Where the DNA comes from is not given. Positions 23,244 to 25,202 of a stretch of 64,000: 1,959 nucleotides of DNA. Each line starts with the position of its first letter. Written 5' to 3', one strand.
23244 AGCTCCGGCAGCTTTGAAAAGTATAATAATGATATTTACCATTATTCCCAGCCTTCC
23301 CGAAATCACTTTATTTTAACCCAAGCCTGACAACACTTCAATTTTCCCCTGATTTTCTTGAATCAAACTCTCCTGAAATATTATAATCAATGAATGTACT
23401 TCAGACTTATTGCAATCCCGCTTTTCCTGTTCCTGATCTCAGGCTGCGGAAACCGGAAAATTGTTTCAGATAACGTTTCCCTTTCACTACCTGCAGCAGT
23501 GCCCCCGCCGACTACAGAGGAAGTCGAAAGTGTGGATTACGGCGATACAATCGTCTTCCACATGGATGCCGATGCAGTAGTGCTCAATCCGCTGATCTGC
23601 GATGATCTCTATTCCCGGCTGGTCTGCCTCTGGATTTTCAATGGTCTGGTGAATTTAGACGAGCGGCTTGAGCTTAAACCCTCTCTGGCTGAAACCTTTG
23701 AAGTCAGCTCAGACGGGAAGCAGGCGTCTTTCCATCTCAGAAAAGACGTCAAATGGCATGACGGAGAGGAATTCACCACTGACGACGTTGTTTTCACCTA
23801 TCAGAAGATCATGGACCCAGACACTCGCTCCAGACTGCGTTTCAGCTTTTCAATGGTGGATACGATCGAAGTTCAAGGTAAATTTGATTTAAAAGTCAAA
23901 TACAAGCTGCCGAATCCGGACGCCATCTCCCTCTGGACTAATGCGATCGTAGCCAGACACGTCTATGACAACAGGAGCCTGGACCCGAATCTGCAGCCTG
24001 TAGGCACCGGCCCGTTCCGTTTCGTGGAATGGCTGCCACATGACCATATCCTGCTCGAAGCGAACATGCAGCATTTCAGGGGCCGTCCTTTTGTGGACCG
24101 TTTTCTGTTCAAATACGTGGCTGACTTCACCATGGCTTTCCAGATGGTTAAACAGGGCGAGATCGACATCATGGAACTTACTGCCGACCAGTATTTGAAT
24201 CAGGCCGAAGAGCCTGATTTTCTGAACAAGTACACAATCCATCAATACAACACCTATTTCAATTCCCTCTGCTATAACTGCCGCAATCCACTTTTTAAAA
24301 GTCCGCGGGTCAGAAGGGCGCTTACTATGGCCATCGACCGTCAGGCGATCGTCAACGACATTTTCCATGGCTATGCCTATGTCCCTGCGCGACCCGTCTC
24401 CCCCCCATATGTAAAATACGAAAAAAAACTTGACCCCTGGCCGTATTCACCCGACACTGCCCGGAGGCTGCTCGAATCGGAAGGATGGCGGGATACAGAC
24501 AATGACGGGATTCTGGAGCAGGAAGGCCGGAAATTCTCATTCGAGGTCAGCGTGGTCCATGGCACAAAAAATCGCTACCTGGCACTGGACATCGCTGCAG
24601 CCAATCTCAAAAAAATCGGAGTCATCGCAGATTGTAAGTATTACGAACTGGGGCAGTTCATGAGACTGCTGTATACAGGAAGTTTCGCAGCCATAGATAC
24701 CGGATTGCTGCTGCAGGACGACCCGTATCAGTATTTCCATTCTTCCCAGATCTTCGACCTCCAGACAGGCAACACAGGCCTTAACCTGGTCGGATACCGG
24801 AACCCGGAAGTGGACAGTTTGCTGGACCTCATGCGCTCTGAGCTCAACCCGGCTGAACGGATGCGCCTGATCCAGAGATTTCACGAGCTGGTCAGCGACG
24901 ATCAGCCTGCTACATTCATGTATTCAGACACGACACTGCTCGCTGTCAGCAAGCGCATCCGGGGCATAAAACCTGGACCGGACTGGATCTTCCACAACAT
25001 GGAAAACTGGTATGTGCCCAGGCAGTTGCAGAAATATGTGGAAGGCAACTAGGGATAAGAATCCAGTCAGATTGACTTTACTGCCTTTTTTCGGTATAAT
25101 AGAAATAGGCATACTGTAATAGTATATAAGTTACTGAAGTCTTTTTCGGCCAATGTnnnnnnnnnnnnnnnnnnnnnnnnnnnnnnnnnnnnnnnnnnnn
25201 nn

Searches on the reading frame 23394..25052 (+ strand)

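Call 15: search_protein_families(library=pfam, proteins=[window:23394-25052:+], max_evalue=0.001)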
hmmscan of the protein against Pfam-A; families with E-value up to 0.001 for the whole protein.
window:23394-25052:+ (552 aa): 1 family
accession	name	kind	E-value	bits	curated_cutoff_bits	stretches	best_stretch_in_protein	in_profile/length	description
PF00496.27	SBP_bac_5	-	6e-74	249.8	32.4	1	93-439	1-347/368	Bacterial extracellular solute-binding proteins, family 5 Middle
